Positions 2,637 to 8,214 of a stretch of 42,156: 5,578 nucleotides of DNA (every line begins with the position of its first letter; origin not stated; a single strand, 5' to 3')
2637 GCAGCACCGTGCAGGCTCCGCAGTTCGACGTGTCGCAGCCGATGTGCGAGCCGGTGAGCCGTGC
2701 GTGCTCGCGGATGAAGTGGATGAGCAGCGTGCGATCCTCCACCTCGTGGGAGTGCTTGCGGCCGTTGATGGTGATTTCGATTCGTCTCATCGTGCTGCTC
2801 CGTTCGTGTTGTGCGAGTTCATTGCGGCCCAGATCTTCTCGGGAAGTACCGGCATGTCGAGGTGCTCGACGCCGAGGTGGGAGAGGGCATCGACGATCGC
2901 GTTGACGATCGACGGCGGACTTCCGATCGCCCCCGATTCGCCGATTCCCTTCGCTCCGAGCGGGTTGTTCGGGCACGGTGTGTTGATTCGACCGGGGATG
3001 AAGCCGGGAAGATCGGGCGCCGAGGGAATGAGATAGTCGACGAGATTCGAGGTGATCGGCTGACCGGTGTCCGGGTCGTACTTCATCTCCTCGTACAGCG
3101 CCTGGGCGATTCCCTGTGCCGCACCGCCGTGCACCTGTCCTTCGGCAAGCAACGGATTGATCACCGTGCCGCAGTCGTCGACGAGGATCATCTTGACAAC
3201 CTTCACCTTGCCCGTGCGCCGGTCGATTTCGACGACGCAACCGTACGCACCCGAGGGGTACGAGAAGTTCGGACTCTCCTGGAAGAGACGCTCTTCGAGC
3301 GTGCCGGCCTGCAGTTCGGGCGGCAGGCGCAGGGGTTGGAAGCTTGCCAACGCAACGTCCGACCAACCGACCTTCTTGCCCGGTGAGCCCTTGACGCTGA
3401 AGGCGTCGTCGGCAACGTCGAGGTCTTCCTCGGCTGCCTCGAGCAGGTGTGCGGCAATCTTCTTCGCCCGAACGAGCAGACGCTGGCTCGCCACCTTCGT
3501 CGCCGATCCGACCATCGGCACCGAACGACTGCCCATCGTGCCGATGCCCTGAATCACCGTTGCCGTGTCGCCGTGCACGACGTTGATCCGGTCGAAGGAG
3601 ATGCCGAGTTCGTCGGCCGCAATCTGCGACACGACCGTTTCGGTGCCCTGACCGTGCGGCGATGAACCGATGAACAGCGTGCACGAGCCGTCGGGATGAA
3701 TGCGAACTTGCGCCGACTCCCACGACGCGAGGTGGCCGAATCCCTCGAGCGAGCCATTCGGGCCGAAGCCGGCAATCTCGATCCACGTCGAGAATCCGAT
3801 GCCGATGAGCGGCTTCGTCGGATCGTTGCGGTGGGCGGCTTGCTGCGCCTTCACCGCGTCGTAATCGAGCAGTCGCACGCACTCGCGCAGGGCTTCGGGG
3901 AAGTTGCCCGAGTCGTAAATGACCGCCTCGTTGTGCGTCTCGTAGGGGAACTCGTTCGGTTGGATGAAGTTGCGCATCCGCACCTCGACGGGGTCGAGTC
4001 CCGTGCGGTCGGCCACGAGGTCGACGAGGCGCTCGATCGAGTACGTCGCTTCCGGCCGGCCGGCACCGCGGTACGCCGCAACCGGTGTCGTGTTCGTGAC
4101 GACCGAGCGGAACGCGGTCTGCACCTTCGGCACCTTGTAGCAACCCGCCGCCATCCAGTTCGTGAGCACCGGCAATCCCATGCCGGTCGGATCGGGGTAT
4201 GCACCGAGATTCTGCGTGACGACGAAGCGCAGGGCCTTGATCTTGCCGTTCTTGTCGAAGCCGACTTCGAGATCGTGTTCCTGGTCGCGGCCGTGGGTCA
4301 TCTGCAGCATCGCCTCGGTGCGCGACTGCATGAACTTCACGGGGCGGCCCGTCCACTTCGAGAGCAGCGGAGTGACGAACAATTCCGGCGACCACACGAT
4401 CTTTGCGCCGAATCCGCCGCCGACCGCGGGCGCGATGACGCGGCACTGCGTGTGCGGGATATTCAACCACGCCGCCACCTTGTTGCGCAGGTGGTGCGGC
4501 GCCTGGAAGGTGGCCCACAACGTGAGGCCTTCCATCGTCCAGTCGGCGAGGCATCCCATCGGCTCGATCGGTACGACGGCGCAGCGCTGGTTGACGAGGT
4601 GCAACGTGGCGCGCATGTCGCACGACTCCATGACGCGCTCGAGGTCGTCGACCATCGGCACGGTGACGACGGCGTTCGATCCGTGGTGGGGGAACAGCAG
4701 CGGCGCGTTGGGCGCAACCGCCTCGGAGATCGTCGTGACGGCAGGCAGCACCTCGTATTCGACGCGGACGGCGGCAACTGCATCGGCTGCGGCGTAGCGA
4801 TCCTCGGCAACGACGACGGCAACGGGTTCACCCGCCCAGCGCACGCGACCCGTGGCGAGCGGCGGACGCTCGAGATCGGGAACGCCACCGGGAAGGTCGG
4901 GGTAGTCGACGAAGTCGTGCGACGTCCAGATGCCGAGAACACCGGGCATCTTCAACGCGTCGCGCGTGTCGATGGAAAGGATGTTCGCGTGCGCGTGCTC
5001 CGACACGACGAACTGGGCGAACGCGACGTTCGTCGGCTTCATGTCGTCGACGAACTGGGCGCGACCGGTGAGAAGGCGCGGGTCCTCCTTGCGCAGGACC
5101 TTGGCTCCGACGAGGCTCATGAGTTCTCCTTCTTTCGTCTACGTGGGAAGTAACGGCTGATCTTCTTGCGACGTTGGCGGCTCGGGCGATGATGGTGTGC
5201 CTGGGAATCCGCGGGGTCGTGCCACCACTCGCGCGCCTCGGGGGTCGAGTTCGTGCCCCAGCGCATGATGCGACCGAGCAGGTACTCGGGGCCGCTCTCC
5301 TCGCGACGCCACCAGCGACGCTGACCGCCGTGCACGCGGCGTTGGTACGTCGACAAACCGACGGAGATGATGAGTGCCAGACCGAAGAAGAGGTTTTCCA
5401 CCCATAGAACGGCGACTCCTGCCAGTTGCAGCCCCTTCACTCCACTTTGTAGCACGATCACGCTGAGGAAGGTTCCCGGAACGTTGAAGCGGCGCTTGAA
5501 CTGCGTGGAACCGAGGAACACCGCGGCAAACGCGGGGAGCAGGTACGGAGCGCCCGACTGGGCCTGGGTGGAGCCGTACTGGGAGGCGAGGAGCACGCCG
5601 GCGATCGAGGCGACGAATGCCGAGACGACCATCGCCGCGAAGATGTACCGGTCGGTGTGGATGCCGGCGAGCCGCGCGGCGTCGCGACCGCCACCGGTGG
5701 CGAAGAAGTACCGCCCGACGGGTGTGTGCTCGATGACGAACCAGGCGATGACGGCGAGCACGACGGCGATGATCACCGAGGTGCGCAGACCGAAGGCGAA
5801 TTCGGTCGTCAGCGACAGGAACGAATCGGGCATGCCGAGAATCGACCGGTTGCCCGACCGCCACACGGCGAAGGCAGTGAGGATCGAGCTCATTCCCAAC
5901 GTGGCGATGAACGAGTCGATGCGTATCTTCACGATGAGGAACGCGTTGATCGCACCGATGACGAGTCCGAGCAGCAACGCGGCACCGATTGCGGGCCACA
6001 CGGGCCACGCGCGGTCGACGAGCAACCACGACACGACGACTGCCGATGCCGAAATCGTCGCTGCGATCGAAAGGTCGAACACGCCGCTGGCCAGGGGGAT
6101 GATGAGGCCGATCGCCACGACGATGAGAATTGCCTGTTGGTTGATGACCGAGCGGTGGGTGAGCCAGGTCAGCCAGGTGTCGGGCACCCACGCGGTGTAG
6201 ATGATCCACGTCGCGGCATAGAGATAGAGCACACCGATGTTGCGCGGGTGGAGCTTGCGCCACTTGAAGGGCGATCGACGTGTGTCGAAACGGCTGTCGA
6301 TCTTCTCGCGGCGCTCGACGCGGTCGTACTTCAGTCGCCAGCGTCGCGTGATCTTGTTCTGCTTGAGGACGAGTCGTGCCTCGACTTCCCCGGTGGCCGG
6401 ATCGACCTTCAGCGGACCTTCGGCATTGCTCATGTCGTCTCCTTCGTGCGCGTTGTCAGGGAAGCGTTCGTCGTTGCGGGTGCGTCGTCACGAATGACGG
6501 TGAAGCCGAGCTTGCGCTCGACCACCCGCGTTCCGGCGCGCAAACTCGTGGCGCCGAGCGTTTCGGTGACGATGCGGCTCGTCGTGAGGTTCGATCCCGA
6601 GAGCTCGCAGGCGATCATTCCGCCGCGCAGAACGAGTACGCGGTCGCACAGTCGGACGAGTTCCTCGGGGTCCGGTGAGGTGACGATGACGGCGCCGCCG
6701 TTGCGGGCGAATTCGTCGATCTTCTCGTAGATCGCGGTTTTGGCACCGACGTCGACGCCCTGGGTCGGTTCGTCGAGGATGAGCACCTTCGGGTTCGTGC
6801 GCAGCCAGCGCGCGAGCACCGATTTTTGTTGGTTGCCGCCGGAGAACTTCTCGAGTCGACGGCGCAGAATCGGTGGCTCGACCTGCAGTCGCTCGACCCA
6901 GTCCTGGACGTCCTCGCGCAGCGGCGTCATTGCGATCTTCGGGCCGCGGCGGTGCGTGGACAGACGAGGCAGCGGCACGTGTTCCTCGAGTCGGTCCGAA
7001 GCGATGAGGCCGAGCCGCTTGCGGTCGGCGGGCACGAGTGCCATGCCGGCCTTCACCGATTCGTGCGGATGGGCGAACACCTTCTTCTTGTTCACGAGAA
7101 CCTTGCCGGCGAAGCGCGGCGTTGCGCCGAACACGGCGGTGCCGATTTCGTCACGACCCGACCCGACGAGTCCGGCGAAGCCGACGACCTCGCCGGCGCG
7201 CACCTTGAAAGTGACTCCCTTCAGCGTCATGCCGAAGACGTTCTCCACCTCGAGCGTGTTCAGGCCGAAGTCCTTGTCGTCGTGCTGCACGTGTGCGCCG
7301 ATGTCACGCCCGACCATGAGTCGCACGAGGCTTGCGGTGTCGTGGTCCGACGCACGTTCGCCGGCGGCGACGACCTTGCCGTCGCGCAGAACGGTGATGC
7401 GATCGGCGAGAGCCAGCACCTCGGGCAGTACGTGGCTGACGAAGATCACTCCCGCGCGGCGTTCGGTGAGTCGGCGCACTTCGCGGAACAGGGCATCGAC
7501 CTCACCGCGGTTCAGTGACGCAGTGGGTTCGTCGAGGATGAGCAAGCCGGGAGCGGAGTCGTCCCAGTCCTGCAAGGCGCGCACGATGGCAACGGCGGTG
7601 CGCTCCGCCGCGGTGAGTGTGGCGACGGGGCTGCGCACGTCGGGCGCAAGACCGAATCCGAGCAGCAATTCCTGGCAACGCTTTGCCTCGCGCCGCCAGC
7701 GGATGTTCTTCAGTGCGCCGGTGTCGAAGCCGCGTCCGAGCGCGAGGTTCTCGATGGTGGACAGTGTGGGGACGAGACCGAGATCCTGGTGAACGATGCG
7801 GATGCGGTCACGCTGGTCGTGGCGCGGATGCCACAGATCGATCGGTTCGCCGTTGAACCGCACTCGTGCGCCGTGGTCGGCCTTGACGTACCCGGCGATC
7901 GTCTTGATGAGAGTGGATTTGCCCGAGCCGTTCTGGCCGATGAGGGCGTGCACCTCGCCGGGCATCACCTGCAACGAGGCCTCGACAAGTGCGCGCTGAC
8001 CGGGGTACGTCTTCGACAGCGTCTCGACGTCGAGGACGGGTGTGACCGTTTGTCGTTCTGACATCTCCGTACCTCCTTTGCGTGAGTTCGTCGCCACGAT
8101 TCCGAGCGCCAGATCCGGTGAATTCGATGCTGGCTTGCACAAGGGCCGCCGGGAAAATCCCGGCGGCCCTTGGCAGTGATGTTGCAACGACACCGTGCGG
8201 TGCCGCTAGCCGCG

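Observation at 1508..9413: A CUT2-type ABC importer and a form-II CoxLSM-like molybdenum hydroxylase are joined in one translationally coupled six-gene operon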

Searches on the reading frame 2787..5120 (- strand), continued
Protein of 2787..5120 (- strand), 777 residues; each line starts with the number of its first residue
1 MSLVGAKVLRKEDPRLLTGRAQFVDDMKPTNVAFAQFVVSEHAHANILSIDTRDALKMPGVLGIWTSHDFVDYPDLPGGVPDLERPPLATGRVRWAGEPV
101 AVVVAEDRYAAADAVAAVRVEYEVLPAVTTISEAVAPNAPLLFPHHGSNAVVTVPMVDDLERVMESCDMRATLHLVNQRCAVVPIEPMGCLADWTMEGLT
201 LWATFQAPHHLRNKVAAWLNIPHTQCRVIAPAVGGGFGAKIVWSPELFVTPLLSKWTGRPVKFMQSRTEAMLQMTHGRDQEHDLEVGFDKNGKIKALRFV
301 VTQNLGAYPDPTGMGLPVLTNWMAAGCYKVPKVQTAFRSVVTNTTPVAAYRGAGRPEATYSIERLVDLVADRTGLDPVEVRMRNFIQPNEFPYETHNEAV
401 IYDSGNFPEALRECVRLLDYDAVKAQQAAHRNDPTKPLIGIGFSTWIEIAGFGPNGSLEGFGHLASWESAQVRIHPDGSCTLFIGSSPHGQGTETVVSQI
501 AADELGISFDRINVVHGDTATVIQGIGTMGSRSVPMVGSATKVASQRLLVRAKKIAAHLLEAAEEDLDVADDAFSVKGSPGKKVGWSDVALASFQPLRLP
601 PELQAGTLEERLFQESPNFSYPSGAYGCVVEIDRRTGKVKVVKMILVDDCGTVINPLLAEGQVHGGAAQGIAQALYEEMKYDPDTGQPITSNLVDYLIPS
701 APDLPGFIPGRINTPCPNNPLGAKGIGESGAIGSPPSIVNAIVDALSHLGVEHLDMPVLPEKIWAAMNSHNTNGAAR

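Call 61: find_encoding_contigs(protein=P0227, flank=8000, max_places=1)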
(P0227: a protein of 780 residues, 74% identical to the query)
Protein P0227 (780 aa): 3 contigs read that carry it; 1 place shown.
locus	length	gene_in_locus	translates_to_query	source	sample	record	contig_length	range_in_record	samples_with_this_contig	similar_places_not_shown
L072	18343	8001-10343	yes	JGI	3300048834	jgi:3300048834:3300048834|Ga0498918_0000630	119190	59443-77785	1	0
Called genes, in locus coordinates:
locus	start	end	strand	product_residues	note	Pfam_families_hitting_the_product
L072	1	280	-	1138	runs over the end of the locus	PF04257:RecC_N, PF27451:RecC_4th, PF17946:RecC_C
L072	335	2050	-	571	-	PF19583:ODP, PF00990:GGDEF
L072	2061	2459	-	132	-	PF01641:SelR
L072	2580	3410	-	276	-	PF01978:TrmB, PF11495:TrmB_EBD_N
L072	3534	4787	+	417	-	PF13407:Peripla_BP_4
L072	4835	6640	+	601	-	PF00005:ABC_tran, PF13304:AAA_21 (faint), PF00005:ABC_tran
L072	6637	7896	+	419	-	PF02653:BPD_transp_2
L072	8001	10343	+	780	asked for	PF01315:Ald_Xan_dh_C, PF02738:MoCoBD_1, PF20256:MoCoBD_2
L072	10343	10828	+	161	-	PF00111:Fer2 (weak), PF01799:Fer2_2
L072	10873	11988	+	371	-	PF03706:LPG_synthase_TM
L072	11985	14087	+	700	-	PF05875:Ceramidase (weak), PF01553:Acyltransferase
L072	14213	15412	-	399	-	PF00067:p450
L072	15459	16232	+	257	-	PF00106:adh_short, PF01370:Epimerase (weak), PF08659:KR (weak), PF13561:adh_short_C2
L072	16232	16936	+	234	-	PF06283:ThuA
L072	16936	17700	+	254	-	PF00106:adh_short, PF08659:KR, PF23441:SDR, PF01370:Epimerase (faint), PF13561:adh_short_C2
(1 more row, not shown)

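Call 62: find_encoding_contigs(protein=P0240, flank=8000, max_places=1)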
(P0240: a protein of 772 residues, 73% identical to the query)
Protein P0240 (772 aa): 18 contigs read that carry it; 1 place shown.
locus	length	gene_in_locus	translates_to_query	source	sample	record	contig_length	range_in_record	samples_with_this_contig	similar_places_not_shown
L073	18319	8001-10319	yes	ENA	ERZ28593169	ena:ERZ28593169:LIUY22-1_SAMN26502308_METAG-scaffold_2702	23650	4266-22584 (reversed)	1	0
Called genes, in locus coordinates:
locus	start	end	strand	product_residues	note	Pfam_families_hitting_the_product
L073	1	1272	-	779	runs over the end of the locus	?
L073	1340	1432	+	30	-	-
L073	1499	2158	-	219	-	PF00072:Response_reg, PF00196:GerE, PF04545:Sigma70_r4, PF08281:Sigma70_r4_2, PF13384:HTH_23 (weak), PF13518:HTH_28 (weak)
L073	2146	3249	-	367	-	PF02518:HATPase_c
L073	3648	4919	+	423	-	PF13407:Peripla_BP_4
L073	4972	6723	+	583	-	PF00005:ABC_tran, PF13304:AAA_21 (weak), PF00005:ABC_tran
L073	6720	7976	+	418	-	PF02653:BPD_transp_2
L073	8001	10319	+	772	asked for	PF01315:Ald_Xan_dh_C, PF02738:MoCoBD_1, PF20256:MoCoBD_2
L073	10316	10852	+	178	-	PF00111:Fer2 (weak), PF01799:Fer2_2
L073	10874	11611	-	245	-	PF07858:LEH, PF12680:SnoaL_2 (weak)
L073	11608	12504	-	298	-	PF01978:TrmB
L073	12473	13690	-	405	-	PF00067:p450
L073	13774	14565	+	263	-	PF00106:adh_short, PF01370:Epimerase (faint), PF13561:adh_short_C2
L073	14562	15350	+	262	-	PF06283:ThuA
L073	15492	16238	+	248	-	PF00106:adh_short, PF08659:KR, PF13561:adh_short_C2, PF23441:SDR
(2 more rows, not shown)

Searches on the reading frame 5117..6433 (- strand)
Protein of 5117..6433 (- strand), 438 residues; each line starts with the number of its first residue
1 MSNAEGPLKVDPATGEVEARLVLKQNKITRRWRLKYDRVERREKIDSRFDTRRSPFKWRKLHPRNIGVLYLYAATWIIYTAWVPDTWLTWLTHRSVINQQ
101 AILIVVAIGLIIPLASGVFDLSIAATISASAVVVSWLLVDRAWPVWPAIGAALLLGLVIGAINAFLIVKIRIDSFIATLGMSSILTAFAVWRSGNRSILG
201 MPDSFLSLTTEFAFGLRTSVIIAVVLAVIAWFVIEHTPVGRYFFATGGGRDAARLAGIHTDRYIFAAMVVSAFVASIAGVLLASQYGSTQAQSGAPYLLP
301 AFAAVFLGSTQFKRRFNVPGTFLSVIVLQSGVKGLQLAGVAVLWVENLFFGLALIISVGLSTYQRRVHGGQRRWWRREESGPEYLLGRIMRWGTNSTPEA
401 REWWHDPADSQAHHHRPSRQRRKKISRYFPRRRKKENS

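Call 5: search_protein_families(library=pfam, proteins=[window:5117-6433:-])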
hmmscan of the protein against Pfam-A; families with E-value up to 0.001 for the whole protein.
window:5117-6433:- (438 aa): 1 family
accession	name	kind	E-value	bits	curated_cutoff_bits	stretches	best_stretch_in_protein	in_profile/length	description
PF02653.21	BPD_transp_2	-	3.6e-36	125.1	26.8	1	96-357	5-268/269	Branched-chain amino acid transport system / permease component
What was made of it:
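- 5117..6433 (-): Single CUT2 permease (BPD_transp_2), 438 aa. Pfam match over residues 96-357 (call 5).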

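Call 6: search_protein_families(library=ncbifam, proteins=[window:5117-6433:-])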
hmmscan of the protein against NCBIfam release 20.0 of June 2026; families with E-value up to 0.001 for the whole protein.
window:5117-6433:- (438 aa): 11 families
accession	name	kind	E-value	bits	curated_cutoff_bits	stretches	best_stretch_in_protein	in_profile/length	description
NF008441.0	PRK11285.1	equivalog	8.3e-38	130.3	378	1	50-365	15-327/333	L-arabinose ABC transporter permease AraH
NF040906.3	GguB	equivalog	5.7e-33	114.6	450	2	218-366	226-374/375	multiple monosaccharide ABC transporter permease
NF007252.0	PRK09699.1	equivalog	1.7e-32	113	396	1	65-358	25-318/326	D-allose ABC transporter permease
NF007067.0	PRK09512.1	equivalog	5.5e-30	104.6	398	1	95-342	48-299/321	ribose ABC transporter permease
NF011612.1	PRK15038.1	equivalog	1.9e-28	99.6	500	1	104-366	43-311/322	autoinducer 2 ABC transporter permease LsrD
NF011961.0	PRK15432.1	equivalog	3e-26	92.5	388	1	78-344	22-288/344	autoinducer 2 ABC transporter permease LsrC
NF007014.0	PRK09478.1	equivalog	1.7e-20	73.7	386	1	83-362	32-329/336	galactose/methyl galactoside ABC transporter permease MglC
NF008630.0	PRK11618.1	equivalog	1.1e-19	70.9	363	1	94-361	37-309/331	galactofuranose ABC transporter, permease protein YjfF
NF041862.1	YtfT_transport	equivalog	1.8e-14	53.6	535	1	96-341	59-305/339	galactofuranose ABC transporter, ATP-binding protein YtfT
TIGR03409.1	urea_trans_UrtB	equivalog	1.8e-06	27.9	250.3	1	99-329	10-251/291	urea ABC transporter permease subunit UrtB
NF008011.0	PRK10740.1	equivalog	9.2e-05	22.2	379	1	104-328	39-264/308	high-affinity branched-chain amino acid ABC transporter permease LivH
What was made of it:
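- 5117..6433 (-): NCBIfam AraH and RbsC hits are far below their cut-offs (call 6).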

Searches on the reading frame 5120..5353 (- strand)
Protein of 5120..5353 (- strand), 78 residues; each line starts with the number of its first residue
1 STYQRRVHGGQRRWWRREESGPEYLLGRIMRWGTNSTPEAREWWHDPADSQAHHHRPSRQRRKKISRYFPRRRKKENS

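Call 72: find_homologous_proteins(query=window:5120-5353:-, max_evalue=0.01)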
Query seq(78 aa) (78 aa): 3 proteins with E <= 0.01 among 9 candidates.
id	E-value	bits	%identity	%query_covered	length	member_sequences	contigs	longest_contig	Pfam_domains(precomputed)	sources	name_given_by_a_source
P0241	6.0e-45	168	100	100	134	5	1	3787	-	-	-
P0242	1.8e-17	81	64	73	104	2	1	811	-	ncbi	-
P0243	2.2e-17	81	61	73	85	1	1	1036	-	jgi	jgi:hypothetical protein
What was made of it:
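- Tried and rejected: A protein search with the permease tail alone returned three fragments (call 72) and was uninformative.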

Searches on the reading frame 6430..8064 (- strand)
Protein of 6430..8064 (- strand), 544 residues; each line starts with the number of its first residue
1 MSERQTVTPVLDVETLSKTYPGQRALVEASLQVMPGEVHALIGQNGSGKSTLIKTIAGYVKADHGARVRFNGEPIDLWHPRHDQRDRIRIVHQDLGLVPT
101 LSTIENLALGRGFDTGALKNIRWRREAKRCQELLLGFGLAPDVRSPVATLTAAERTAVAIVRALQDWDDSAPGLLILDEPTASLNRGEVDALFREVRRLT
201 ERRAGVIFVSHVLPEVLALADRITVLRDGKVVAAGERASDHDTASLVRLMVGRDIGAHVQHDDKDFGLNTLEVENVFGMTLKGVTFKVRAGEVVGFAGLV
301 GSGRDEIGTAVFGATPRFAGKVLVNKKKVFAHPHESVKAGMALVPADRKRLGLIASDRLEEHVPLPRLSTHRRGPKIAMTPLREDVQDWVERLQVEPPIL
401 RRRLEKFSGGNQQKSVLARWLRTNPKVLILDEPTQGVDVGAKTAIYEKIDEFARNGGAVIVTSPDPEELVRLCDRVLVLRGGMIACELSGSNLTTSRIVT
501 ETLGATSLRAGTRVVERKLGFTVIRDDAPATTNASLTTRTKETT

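Call 5: search_protein_families(library=pfam, proteins=[window:6430-8064:-])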
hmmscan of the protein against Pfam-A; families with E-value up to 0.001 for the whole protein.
window:6430-8064:- (544 aa): 3 families
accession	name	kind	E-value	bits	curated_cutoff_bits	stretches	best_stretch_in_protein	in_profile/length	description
PF00005.33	ABC_tran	-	5.4e-41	140.8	25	2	28-182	3-137/137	ABC transporter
PF13304.12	AAA_21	-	1.4e-18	68.5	27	2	38-82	1-51/304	AAA domain, putative AbiEii toxin, Type IV TA system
PF13555.12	AAA_29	-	0.00017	21.7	27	1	34-71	20-55/61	P-loop containing region of AAA domain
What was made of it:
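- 6430..8064 (-): Tandem-NBD ABC ATPase of CUT2 type, 544 aa, with a family-specific C-terminal extension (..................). Two ABC_tran stretches (call 5).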

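Call 6: search_protein_families(library=ncbifam, proteins=[window:6430-8064:-])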
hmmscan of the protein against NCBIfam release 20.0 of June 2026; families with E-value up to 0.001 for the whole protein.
window:6430-8064:- (544 aa): 191 families (the best 25 are shown)
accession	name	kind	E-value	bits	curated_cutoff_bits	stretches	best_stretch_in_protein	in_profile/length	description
NF008442.0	PRK11288.1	equivalog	1.8e-114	382.8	689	1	6-504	3-497/504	L-arabinose ABC transporter ATP-binding protein AraG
NF010069.0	PRK13549.1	equivalog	6.9e-111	371.2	699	1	9-505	4-504/513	xylose ABC transporter ATP-binding protein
NF008030.0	PRK10762.1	equivalog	8.6e-111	371.1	745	1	9-505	3-494/501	ribose ABC transporter ATP-binding protein RbsA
NF041861.1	YtfR_transport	equivalog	8.3e-108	360.9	850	1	10-500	1-488/492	galactofuranose ABC transporter, ATP-binding protein YtfR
NF040905.2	GguA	equivalog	9e-106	354.2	810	1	10-499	1-497/500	multiple monosaccharide ABC transporter ATP-binding protein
TIGR02633.1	xylG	equivalog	1.4e-97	327.3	723.65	1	11-500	2-497/500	D-xylose ABC transporter ATP-binding protein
NF008215.0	PRK10982.1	equivalog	4e-93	312.7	828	1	5-498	8-498/506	galactose/methyl galactoside ABC transporter ATP-binding protein MglA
NF011967.0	PRK15439.1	equivalog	7.3e-93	311.7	586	1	4-506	5-503/510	autoinducer 2 ABC transporter ATP-binding protein LsrA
NF007253.0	PRK09700.1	equivalog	2.1e-92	310.4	772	1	7-500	2-504/510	D-allose ABC transporter ATP-binding protein AlsA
NF047930.1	ABC_ATP_B6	equivalog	1.1e-77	261.8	670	1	10-494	2-500/510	putative B6 ABC transporter ATP-binding protein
TIGR01188.1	drrA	subfamily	1.3e-52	179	312.45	2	18-236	1-207/302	daunorubicin resistance ABC transporter, ATP-binding protein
NF010068.0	PRK13548.1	equivalog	8.2e-50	169.3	261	2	10-239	5-229/261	heme ABC transporter ATP-binding protein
TIGR03410.1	urea_trans_UrtE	equivalog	3.1e-49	167.5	285.8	2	11-241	1-220/230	urea ABC transporter ATP-binding subunit UrtE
TIGR03375.1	type_I_sec_LssB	subfamily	5.7e-49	167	693.1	2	11-238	466-686/696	type I secretion system permease/ATPase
TIGR02142.1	modC_ABC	equivalog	5.8e-49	167.2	285.05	2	29-274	16-256/353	molybdenum ABC transporter ATP-binding protein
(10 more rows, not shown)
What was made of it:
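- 6430..8064 (-): Full-length alignments to AraG, XylG and RbsA all fall below their cut-offs (call 6).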
